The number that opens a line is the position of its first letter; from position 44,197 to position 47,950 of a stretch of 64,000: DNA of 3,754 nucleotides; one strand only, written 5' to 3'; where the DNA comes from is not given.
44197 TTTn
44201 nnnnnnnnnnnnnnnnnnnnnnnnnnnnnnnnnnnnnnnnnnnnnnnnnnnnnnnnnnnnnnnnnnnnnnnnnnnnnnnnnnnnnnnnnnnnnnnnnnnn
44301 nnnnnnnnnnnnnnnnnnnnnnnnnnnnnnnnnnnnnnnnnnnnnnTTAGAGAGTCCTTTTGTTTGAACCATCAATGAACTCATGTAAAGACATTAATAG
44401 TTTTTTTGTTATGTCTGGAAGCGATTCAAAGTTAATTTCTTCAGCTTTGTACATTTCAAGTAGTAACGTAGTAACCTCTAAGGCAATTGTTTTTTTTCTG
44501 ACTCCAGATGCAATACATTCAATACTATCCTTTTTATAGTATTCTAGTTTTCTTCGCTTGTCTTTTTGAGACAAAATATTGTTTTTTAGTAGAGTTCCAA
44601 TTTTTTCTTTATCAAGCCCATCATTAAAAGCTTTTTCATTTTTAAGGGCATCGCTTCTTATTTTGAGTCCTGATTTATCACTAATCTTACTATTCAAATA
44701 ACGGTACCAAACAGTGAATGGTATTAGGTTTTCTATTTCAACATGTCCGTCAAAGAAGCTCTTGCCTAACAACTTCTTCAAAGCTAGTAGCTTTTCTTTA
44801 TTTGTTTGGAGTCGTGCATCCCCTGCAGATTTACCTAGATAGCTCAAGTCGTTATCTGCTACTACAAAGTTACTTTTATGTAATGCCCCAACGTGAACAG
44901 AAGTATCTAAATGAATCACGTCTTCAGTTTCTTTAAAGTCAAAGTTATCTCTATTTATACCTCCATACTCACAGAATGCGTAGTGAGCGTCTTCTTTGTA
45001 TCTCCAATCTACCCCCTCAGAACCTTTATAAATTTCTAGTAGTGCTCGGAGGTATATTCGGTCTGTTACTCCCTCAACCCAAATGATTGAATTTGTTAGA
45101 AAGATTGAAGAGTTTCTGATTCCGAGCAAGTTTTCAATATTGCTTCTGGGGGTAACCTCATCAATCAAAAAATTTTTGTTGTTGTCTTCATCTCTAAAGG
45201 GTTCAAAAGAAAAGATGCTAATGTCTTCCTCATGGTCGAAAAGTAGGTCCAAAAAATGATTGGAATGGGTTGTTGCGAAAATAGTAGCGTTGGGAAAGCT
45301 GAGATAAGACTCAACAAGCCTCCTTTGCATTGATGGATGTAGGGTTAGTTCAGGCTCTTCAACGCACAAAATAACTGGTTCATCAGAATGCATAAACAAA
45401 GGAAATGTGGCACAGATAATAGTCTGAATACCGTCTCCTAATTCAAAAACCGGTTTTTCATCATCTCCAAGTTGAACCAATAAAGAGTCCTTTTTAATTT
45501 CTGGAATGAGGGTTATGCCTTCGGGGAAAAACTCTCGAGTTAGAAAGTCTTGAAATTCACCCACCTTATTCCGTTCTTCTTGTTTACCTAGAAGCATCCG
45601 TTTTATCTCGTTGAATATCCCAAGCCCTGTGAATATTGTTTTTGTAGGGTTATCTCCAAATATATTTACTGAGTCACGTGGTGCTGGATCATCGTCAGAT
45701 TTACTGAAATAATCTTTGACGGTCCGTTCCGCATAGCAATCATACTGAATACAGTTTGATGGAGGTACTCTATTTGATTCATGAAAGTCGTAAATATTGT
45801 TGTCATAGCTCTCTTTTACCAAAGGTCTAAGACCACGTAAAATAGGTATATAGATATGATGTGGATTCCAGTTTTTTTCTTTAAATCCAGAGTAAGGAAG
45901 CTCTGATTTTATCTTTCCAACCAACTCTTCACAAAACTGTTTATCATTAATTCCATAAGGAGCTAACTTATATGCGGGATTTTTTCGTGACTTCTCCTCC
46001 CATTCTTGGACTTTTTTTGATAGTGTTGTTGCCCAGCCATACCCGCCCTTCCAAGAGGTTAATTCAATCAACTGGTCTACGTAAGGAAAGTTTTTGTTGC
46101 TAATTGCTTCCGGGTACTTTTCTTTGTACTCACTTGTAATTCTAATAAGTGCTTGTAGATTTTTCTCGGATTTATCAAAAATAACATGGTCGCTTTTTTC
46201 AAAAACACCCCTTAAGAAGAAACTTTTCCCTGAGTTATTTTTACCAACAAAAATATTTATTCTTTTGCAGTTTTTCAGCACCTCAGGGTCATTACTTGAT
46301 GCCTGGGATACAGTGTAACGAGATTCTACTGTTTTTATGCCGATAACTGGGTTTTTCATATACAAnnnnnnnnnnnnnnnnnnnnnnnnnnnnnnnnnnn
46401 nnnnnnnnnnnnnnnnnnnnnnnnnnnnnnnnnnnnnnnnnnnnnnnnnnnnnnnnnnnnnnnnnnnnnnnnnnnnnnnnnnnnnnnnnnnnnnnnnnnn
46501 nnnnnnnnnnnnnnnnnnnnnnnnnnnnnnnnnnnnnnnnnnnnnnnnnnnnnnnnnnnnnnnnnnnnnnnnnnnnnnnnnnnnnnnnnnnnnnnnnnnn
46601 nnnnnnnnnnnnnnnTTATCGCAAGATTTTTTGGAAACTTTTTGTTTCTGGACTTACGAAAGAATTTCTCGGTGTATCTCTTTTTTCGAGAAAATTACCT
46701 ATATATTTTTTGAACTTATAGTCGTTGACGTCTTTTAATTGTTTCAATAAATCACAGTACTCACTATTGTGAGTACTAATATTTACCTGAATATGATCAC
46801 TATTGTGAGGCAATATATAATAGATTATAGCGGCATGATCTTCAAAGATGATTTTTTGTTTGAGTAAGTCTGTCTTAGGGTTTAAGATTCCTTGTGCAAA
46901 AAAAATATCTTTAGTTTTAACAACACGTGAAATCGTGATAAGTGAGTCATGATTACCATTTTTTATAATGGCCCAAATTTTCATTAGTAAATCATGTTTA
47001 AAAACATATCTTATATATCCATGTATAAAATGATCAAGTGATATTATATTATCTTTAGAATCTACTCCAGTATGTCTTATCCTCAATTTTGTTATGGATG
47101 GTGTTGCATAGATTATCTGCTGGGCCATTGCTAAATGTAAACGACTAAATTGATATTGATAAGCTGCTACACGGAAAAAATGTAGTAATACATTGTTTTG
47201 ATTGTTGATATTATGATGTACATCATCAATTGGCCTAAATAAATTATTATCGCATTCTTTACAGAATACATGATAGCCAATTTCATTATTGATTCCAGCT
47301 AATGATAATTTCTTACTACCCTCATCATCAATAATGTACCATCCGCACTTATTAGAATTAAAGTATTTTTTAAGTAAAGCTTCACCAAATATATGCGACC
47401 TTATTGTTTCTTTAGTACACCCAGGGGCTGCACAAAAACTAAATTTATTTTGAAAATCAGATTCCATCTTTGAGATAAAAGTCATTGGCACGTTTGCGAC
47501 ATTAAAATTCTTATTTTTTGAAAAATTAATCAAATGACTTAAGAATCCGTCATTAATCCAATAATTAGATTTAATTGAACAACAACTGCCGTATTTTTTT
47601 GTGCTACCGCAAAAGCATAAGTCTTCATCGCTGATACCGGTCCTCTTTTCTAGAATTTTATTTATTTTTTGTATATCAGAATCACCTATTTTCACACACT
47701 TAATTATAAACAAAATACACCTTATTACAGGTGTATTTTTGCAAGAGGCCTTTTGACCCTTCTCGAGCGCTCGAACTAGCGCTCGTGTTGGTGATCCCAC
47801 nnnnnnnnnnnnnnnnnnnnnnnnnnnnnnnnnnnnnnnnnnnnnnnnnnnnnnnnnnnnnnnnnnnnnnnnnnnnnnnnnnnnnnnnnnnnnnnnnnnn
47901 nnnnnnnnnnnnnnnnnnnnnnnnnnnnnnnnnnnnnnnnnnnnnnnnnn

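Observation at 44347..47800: AT-rich two-gene cassette pairing an OLD-family ATPase/TOPRIM nuclease with an upstream SEC-C-motif Cys-rich protein: candidate uncharacterised defence module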

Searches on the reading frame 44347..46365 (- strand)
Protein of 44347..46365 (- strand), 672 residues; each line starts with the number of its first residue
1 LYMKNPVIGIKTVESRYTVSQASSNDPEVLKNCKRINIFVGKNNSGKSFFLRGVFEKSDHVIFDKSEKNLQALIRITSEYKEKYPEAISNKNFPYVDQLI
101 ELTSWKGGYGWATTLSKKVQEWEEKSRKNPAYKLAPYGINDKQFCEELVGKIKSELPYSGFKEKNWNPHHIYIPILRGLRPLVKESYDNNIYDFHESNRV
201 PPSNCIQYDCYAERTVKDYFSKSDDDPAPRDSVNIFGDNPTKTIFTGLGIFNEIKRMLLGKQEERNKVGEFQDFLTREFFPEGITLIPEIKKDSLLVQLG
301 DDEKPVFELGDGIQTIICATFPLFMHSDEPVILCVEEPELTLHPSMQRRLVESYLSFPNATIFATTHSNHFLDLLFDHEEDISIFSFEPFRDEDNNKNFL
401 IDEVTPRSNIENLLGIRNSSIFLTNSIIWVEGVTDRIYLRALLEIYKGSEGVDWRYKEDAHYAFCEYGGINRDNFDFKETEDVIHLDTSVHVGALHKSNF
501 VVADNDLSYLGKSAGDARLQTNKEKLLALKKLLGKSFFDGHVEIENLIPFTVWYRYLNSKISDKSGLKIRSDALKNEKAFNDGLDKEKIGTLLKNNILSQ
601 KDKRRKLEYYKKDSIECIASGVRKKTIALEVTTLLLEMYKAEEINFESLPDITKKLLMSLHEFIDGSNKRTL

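Call 4: search_protein_families(library=pfam, proteins=[window:44347-46365:-], max_evalue=0.1)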
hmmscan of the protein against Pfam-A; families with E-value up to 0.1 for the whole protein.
window:44347-46365:- (672 aa): 3 families
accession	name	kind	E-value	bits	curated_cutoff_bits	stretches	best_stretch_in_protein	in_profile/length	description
PF13175.12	AAA_15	-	6.6e-18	65.9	32.1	1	36-371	25-373/374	AAA ATPase domain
PF13304.12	AAA_21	-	3.3e-15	57.4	27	1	300-373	229-304/304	AAA domain, putative AbiEii toxin, Type IV TA system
PF20469.4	OLD-like_TOPRIM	-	0.08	13.9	23.2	0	422-449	1-28/67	Overcoming lysogenization defect protein-like, TOPRIM domain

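Call 5: search_protein_families(library=padloc, proteins=[window:44347-46365:-], max_evalue=0.1)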
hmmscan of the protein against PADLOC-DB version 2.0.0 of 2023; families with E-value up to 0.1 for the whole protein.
window:44347-46365:- (672 aa): 94 families (the best 25 are shown)
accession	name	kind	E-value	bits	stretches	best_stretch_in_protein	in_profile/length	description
PDLC02980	AriA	-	2.3e-17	61.9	2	287-373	186-304/304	-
PDLC02979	AriA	-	5.2e-16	57.4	1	35-372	23-373/373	-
PDLC00065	GajA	-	1.8e-14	51.4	2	332-444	336-463/670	AAA ATPase domain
PDLC02915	ATPase-Toprim_I-B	-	3.4e-14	50.6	2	330-436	257-360/623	-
PDLC00276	PtuA1|PtuA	-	2e-11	41.8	1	244-369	7-136/239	AAA ATPase domain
PDLC02358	Old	-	6.8e-11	39.7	1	329-449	284-409/578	Old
PDLC00069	GajA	-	8.4e-11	39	1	332-445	337-456/687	AAA ATPase domain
PDLC00290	PtuA1|PtuA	-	1.1e-10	39.5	1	247-369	185-310/414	AAA ATPase domain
PDLC04177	HEC-01A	-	3.2e-10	37.6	1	305-384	273-352/393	-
PDLC03878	NsnB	-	4.7e-10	37.8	1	33-374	20-283/345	-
PDLC00070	GajA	-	1.1e-09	35.5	1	329-442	290-405/596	AAA ATPase domain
PDLC00075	GajA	-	1.9e-09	34.6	1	300-441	240-373/536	AAA ATPase domain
PDLC04164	AriA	-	2.4e-09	35.1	1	265-369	128-233/253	-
PDLC00091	GajA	-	2.6e-09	34.4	1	331-471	298-438/627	AAA ATPase domain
PDLC04609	PDC-M38A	-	4.5e-09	34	2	267-377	210-325/371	-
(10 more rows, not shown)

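Call 6: search_protein_families(library=ncbifam, proteins=[window:44347-46365:-], max_evalue=0.1)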
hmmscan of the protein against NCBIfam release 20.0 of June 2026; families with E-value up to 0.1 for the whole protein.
window:44347-46365:- (672 aa): 3 families
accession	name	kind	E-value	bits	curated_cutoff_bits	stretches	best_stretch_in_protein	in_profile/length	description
NF038234.1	retron_eff_Eco8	equivalog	1.1e-09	37.5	250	2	329-436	273-388/679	retron Eco8 family effector endonuclease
NF047739.1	antiphage_MADS3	equivalog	3.1e-05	23.3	420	1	306-372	314-379/427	methylation-associated defense system AAA family ATPase MAD3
NF041760.1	PtuA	equivalog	0.0048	15.8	500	1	332-374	379-422/524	retron Ec78 anti-phage system effector ATPase PtuA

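Call 10: find_homologous_proteins(query=window:44347-46365:-)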
Query window:44347-46365:- (672 aa): 1226 proteins with E <= 0.001 among 7859 candidates; the best 120 are listed.
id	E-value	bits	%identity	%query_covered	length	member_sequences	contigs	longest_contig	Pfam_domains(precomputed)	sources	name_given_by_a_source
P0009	0.0e+0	1534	100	100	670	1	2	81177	PF13175.13,PF13304.13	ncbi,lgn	-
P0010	8.2e-101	357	38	95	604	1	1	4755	PF13175.13,PF13304.13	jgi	-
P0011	5.4e-100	354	37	96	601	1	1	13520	PF13175.13,PF13304.13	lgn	-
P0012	1.4e-99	353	35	97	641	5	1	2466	PF13175.13,PF13304.13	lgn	-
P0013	1.6e-99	352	39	95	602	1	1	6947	PF13175.13,PF13304.13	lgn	-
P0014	2.6e-99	352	36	98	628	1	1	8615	PF13175.13,PF13304.13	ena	-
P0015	2.4e-98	348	38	98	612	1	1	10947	PF13175.13,PF13304.13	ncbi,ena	-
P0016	7.5e-98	347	38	98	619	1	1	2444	PF13175.13,PF13304.13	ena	-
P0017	2.5e-97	345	36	97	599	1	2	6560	PF13175.13,PF13304.13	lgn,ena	-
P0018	6.6e-97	344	37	98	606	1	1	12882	PF13175.13,PF13304.13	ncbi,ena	-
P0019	1.4e-96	343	38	96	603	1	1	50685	PF13175.13,PF13304.13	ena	-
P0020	1.7e-96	342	35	98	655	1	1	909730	PF13175.13,PF13304.13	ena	-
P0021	1.5e-95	339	37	96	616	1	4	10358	PF13175.13,PF13304.13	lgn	-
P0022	3.6e-95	338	37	95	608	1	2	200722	PF13175.13,PF13304.13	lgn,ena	-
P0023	3.9e-95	338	37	95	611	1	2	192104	PF13175.13,PF13304.13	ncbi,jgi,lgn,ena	-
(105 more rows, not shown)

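Call 14: find_encoding_contigs(protein=P0009, flank=10000, max_places=2)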
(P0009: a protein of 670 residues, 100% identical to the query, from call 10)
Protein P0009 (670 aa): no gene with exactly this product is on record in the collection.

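Call 27: find_encoding_contigs(protein=P0019, flank=6000, max_places=1)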
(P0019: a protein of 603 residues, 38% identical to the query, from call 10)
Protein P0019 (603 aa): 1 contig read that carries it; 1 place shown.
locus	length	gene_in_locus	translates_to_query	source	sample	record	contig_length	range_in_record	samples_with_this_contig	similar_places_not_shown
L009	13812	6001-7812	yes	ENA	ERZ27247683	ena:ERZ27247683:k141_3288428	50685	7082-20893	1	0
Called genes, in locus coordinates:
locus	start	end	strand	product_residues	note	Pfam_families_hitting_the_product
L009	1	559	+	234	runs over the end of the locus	-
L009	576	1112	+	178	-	PF01936:NYN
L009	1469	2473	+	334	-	PF13310:Virulence_RhuM, PF02661:Fic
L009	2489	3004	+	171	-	PF01936:NYN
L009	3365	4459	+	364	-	PF00145:DNA_methylase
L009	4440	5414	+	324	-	PF13391:HNH_2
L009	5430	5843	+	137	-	PF03852:Vsr, PF04480:DUF559 (faint)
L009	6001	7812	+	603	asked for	PF13175:AAA_15, PF13304:AAA_21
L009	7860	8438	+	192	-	PF13328:HD_4, PF01966:HD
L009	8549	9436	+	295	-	PF02498:Bro-N (weak)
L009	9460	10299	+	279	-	PF04055:Radical_SAM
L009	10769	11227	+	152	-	-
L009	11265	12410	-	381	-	PF26125:AcrVA2-like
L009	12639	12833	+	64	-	PF09962:DUF2196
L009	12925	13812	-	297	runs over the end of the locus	-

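Call 28: find_encoding_contigs(protein=P0023, flank=6000, max_places=1)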
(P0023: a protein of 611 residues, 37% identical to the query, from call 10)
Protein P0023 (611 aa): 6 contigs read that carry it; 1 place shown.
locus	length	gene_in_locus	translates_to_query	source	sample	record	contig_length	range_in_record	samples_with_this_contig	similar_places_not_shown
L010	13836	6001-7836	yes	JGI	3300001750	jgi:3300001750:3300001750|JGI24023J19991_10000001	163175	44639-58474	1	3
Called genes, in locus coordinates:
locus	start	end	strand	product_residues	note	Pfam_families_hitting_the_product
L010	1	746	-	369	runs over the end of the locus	PF00534:Glycos_transf_1, PF13692:Glyco_trans_1_4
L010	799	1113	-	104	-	-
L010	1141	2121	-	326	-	PF00535:Glycos_transf_2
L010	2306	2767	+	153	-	PF20134:DUF6524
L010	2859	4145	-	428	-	PF01210:NAD_Gly3P_dh_N (faint), PF03446:NAD_binding_2, PF03721:UDPG_MGDP_dh_N, PF03807:F420_oxidored (weak), PF00984:UDPG_MGDP_dh, PF03720:UDPG_MGDP_dh_C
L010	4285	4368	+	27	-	-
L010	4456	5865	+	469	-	PF00224:PK, PF03328:HpcH_HpaI (weak), PF02887:PK_C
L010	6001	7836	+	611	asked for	PF13175:AAA_15, PF13304:AAA_21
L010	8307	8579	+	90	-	PF01541:GIY-YIG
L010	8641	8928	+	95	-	-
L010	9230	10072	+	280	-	PF01734:Patatin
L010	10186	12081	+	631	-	PF10092:DUF2330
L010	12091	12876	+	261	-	-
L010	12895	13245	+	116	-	-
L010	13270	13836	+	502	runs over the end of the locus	-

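Call 29: find_encoding_contigs(protein=P0011, flank=6000, max_places=1)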
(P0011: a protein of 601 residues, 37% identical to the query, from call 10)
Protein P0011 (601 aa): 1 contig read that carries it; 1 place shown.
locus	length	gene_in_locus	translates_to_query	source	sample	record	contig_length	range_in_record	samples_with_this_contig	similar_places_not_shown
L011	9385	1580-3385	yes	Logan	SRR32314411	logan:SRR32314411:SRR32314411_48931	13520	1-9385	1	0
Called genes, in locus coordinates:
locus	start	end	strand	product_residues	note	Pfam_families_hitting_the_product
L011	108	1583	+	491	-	PF12161:HsdM_N, PF02384:N6_Mtase, PF07669:Eco57I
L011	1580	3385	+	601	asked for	PF13175:AAA_15, PF13304:AAA_21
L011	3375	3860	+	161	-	-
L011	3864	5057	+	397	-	PF01420:Methylase_S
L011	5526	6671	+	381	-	PF13784:Fic_N, PF02661:Fic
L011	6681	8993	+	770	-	PF13588:HSDR_N_2 (faint), PF00270:DEAD, PF04851:ResIII, PF18766:SWI2_SNF2, PF00271:Helicase_C (weak), PF08463:EcoEI_R_C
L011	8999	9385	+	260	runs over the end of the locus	PF08378:NERD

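Call 31: search_solved_structures(query=window:44347-46359:-, max_evalue=0.01, show_alignments=2)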
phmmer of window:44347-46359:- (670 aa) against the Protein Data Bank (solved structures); distinct sequences matched with E-value up to 0.01: 1.
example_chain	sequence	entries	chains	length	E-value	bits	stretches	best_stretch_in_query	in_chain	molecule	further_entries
6p74_A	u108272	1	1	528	0.0031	19.2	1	299-437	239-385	Putative ATP-dependent endonuclease of the OLD family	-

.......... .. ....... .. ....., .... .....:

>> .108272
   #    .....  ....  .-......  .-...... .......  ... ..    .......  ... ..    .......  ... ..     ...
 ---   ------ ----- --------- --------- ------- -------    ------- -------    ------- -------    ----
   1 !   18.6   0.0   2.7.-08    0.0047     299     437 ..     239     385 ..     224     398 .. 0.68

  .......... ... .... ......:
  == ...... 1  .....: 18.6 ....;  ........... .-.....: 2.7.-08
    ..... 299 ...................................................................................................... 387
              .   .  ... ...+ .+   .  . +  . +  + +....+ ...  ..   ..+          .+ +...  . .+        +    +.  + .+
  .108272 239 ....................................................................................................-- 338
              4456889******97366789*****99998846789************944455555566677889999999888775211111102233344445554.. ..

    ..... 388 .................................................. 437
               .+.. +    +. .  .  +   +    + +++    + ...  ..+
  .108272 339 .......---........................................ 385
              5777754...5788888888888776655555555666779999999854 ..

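Call 97: search_protein_families(library=phrogs, proteins=[window:44347-46359:-], max_evalue=0.001)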
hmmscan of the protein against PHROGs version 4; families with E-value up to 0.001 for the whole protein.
window:44347-46359:- (670 aa): 6 families
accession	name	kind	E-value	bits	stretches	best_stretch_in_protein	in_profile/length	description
phrog_4747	-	unknown function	4.1e-20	73.4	1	299-447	298-462/610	-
phrog_8323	-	unknown function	5.3e-09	36.1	1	325-380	320-373/623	-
phrog_9802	-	unknown function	7.1e-07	29.6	0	314-370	271-328/438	-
phrog_21420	-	unknown function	1.6e-05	24.6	1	304-371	503-571/654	-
phrog_3940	-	unknown function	2.4e-05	24.4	1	329-444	255-369/537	-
phrog_7507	-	unknown function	0.00015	22.3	0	326-367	405-447/483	-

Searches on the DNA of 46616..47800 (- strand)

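Call 75: search_rna_families(sources=[L006, L015, L013, L014, L001, L003, L005], threshold=gathering)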
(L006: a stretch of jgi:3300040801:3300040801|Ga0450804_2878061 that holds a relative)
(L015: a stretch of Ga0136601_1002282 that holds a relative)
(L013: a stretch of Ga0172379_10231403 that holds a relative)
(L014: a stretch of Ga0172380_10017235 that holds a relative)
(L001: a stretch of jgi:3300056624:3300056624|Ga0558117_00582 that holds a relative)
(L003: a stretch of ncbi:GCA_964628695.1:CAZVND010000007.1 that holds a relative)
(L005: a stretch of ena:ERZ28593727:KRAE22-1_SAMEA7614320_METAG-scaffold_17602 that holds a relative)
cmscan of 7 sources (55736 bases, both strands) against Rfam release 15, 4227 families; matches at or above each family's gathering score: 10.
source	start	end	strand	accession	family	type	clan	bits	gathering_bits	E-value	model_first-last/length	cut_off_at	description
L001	20109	20230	+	RF03000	LOOT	Gene; sRNA;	-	88.7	46.4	1.5e-15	1-121/121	no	LOOT RNA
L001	2820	2892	+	RF00005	tRNA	Gene; tRNA;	CL00001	69.4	29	3.9e-13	1-71/71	no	tRNA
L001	2681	2752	+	RF00005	tRNA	Gene; tRNA;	CL00001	61.2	29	7.2e-11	1-71/71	no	tRNA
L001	2234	2304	+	RF00005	tRNA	Gene; tRNA;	CL00001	60.9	29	8.7e-11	1-71/71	no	tRNA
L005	1444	1515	+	RF00005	tRNA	Gene; tRNA;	CL00001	60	29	1.6e-10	1-71/71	no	tRNA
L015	5336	5407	-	RF00005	tRNA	Gene; tRNA;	CL00001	59.4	29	2.2e-10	1-71/71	no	tRNA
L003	648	719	+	RF00005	tRNA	Gene; tRNA;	CL00001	58.2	29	4.9e-10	1-71/71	no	tRNA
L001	9894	9965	+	RF00005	tRNA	Gene; tRNA;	CL00001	57.8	29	6.3e-10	1-71/71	no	tRNA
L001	8909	8993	-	RF00005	tRNA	Gene; tRNA;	CL00001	57.2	29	8.9e-10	1-71/71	no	tRNA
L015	3540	3611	-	RF00005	tRNA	Gene; tRNA;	CL00001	53.3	29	1.1e-08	1-71/71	no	tRNA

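Call 76: search_rna_families(source=L006, start=1, end=620, threshold=evalue, max_evalue=1)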
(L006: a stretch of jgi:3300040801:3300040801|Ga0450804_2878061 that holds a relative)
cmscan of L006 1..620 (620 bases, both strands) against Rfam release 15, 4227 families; matches with E-value up to 1: 9.
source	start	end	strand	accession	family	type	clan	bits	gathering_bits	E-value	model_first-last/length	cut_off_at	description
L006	22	76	+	RF04239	mir-4679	Gene; miRNA;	-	28.8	88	0.0022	1-75/75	no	mir-4679 microRNA precursor family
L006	22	76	-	RF04239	mir-4679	Gene; miRNA;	-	27.6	88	0.0047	1-75/75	no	mir-4679 microRNA precursor family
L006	31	101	-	RF02432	SpF25_sRNA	Gene; sRNA;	-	23.6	48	0.18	1-102/102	no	Streptococcus sRNA SpF25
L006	34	120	-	RF02713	MCS4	Gene; sRNA;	-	22.9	56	0.66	1-123/123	no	Mycoplasma sRNA MCS4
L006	31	70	+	RF02432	SpF25_sRNA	Gene; sRNA;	-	22.1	48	0.39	64-102/102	no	Streptococcus sRNA SpF25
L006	22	76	-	RF00735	mir-367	Gene; miRNA;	-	21.4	54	0.064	1-68/68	no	mir-367 microRNA precursor family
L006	23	75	-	RF04258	mir-994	Gene; miRNA;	-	20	93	0.31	1-81/81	no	mir-994 microRNA precursor family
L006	32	68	+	RF04157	MIR9486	Gene; miRNA;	-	18.4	100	0.62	1-119/119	no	MIR9486 microRNA precursor family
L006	16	83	+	RF00639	mir-515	Gene; miRNA;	CL00096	18.3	68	0.97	1-87/87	no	mir-515 microRNA precursor family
